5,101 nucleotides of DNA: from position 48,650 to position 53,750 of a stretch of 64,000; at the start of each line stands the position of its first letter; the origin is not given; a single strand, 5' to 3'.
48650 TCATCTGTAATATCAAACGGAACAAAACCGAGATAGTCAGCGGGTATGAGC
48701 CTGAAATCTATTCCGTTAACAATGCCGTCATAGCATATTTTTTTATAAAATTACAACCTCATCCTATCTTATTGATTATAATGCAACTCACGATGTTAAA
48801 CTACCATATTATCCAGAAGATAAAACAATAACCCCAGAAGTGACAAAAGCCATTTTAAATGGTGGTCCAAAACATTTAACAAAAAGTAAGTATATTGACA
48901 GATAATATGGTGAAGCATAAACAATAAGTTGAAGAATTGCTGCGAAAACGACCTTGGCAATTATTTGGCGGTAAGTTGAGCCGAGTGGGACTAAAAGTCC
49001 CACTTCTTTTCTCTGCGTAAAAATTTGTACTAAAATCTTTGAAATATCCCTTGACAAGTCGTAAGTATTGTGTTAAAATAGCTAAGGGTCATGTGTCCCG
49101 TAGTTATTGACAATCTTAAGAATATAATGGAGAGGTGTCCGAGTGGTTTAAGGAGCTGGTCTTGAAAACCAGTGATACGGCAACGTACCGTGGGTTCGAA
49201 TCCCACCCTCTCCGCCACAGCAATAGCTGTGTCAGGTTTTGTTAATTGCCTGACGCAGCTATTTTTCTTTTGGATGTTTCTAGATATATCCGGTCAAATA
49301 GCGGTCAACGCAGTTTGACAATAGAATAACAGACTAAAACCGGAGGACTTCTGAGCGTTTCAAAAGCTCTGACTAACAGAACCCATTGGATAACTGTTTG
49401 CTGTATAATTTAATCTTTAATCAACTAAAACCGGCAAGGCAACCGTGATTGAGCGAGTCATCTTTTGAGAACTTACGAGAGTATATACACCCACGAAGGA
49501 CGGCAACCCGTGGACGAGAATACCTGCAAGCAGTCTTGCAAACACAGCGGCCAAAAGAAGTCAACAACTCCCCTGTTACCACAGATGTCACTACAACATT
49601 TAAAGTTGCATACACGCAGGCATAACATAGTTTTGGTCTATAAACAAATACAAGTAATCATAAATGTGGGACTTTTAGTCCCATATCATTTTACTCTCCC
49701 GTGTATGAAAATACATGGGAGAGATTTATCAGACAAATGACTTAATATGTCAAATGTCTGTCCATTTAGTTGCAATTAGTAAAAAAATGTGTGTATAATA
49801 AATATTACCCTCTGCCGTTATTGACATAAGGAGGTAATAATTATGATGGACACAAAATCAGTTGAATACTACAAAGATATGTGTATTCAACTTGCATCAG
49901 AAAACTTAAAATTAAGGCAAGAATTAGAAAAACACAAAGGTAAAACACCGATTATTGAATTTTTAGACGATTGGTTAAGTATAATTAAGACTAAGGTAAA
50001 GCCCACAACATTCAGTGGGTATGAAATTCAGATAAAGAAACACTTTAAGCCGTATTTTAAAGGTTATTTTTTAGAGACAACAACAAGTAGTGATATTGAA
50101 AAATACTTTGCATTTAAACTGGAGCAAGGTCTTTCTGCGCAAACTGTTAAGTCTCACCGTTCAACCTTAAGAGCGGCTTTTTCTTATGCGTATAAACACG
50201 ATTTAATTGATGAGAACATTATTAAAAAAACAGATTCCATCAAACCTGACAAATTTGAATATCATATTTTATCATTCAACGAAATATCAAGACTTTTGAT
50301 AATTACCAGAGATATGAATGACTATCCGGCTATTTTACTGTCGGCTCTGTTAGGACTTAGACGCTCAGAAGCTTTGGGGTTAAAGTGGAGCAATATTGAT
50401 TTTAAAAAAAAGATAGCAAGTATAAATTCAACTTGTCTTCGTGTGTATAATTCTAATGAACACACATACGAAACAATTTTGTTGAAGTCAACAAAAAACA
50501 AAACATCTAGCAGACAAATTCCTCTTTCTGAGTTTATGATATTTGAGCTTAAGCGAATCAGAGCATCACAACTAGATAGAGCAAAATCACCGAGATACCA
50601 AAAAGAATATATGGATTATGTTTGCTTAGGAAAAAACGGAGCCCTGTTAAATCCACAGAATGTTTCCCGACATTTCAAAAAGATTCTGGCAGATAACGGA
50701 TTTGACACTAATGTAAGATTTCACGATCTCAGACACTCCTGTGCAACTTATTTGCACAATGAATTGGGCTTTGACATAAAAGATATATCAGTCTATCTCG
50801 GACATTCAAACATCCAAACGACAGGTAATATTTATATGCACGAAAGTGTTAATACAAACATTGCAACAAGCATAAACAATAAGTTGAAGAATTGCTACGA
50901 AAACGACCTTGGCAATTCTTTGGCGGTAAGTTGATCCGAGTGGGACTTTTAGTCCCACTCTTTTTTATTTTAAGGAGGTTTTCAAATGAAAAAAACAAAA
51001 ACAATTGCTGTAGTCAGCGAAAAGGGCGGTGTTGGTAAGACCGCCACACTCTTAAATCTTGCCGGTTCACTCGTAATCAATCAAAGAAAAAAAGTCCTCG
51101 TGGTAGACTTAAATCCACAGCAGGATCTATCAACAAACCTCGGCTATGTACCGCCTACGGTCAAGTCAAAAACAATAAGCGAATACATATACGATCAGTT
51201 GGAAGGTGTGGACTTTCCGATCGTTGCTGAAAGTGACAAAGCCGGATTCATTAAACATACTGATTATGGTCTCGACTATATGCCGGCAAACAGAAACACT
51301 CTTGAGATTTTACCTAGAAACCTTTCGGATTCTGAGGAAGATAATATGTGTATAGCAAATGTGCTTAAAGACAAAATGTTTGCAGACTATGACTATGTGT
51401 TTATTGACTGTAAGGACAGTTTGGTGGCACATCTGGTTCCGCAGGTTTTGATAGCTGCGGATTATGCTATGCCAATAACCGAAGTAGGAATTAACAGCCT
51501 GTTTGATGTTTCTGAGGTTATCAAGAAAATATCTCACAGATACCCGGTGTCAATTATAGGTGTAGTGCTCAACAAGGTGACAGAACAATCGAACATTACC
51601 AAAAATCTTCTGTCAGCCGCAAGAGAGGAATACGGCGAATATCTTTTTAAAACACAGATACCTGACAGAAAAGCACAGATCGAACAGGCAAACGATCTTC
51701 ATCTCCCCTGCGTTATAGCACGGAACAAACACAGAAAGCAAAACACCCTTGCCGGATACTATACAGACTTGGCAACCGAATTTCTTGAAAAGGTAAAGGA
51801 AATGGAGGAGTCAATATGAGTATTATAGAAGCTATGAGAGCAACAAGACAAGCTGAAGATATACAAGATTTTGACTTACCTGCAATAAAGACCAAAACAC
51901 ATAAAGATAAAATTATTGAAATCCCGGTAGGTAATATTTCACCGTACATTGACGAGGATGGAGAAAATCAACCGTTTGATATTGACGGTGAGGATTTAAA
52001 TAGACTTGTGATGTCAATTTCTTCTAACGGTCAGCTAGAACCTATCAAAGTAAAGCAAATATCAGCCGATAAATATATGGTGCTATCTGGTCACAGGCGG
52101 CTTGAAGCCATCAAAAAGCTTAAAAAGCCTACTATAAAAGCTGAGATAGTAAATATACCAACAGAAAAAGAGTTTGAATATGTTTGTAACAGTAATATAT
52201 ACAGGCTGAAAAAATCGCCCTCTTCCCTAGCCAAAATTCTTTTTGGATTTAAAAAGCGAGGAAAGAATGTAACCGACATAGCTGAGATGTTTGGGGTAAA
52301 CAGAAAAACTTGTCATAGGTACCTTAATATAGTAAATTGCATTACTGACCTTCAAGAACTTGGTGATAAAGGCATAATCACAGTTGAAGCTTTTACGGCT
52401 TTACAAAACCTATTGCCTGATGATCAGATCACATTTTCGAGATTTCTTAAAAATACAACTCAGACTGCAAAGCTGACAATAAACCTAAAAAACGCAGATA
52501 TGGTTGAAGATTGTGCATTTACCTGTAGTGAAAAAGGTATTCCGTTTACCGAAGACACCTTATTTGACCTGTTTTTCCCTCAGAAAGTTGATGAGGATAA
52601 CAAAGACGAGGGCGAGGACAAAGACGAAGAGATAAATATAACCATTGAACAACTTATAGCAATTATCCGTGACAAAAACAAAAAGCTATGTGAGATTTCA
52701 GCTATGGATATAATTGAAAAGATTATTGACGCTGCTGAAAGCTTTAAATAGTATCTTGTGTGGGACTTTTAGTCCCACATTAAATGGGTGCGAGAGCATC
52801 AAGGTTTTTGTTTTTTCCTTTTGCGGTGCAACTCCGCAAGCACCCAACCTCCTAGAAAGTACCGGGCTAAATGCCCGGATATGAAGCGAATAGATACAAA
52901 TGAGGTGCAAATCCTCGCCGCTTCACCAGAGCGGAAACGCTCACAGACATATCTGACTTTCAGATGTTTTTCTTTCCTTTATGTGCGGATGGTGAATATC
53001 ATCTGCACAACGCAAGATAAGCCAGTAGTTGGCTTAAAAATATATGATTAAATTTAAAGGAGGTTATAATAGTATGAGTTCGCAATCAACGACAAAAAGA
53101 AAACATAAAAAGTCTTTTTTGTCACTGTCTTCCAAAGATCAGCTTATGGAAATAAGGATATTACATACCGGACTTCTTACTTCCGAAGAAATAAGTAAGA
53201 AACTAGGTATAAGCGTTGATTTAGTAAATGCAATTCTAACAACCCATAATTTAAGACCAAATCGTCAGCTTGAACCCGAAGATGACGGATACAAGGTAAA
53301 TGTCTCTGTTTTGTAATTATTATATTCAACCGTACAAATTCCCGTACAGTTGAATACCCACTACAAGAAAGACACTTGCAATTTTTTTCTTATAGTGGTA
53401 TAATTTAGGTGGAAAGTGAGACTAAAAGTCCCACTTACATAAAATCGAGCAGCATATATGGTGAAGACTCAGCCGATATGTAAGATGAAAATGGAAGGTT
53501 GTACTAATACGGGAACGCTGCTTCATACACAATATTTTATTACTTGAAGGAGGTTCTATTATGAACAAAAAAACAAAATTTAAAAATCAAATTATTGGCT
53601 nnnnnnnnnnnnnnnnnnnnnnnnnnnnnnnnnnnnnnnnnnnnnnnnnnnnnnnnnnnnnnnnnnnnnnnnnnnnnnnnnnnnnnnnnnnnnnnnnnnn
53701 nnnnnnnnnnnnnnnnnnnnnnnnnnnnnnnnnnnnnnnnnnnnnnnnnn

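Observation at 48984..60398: Private 19-bp palindrome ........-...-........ punctuates the mobile element six times, always between genes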

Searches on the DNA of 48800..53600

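Call 36: search_rna_families(source=window, start=48800, end=53600, threshold=evalue, max_evalue=1)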
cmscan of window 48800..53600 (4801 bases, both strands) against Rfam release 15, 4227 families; matches with E-value up to 1: 5.
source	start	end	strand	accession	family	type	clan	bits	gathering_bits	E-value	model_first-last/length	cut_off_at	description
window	49129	49214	+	RF00005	tRNA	Gene; tRNA;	CL00001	61.8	29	4.3e-12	1-71/71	no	tRNA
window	49165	49214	-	RF04351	Plastid-psbl-rps4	Cis-reg;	-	36.6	68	3.6e-05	1-53/53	no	Plastid-psbl-rps4 3UTR RNA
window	52842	52957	-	RF01069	purD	Cis-reg;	-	27.4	41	0.038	1-125/125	no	purD RNA motif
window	50875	50972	+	RF00558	L20_leader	Cis-reg; leader;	-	25.2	58.7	0.085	1-127/127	no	Ribosomal protein L20 leader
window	52785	52804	+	RF01382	HIV-1_SL4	Cis-reg;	-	22.6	31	0.21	1-20/20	no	HIV-1 stem-loop 4 packaging signal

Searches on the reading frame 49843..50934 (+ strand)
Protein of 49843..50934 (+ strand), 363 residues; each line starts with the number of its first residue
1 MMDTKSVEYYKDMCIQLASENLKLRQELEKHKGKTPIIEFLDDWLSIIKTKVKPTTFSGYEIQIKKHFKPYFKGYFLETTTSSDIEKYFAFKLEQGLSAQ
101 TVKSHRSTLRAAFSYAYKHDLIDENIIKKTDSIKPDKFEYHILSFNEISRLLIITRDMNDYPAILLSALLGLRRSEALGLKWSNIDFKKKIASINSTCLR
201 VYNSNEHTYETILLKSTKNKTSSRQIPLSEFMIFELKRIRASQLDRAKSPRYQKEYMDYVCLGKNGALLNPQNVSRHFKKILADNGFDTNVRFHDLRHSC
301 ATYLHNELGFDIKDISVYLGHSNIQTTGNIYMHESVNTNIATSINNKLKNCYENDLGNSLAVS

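Call 9: search_protein_families(library=pfam, proteins=[window:49843-50934:+], max_evalue=0.01)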
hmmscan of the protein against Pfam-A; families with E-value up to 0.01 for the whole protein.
window:49843-50934:+ (363 aa): 4 families
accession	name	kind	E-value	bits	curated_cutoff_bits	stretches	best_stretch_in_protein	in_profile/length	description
PF00589.27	Phage_integrase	-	2.9e-28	99.2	27.1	1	143-335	3-169/172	Phage integrase family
PF14659.12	Phage_int_SAM_3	-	1.8e-09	38.1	22.6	1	39-89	4-54/58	Phage integrase, N-terminal SAM-like domain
PF13102.12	Phage_int_SAM_5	-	2.9e-06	28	22.3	1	38-128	3-94/98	Phage integrase SAM-like domain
PF02899.23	Phage_int_SAM_1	-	0.00089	19.9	22.3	1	53-118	15-81/83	Phage integrase, N-terminal SAM-like domain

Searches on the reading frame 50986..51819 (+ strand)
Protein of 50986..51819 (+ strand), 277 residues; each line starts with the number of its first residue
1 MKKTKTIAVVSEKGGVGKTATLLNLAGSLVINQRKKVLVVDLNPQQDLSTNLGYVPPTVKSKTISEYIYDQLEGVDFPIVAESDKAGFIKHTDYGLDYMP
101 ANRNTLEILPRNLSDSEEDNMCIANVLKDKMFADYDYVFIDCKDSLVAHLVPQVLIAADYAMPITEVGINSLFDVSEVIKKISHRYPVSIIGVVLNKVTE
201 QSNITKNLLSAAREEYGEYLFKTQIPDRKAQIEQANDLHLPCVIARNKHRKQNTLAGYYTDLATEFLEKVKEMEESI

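Call 9: search_protein_families(library=pfam, proteins=[window:50986-51819:+], max_evalue=0.01)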
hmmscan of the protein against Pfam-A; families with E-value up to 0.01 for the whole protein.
window:50986-51819:+ (277 aa): 7 families
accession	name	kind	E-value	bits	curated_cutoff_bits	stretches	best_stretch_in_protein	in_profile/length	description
PF13614.12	AAA_31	-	2.1e-22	80.4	27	1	4-183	1-165/177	AAA domain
PF01656.29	CbiA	-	8e-17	61.8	25.4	1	7-235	1-119/125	CobQ/CobB/MinD/ParA nucleotide binding domain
PF00142.24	Fer4_NifH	-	4.3e-08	33.4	25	1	10-51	5-44/271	4Fe-4S iron sulfur cluster binding proteins, NifH/frxC family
PF10609.15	ParA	-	0.00021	21.3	27.1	1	4-42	3-40/246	NUBPL iron-transfer P-loop NTPase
PF06564.18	CBP_BcsQ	-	0.00027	21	21.3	1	7-171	4-151/234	Cellulose biosynthesis protein BcsQ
PF02374.21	ArsA_ATPase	-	0.001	18.8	24.3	1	7-54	3-49/305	Anion-transporting ATPase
PF09140.17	MipZ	-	0.0063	16.3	20.7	0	6-47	2-42/262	ATPase MipZ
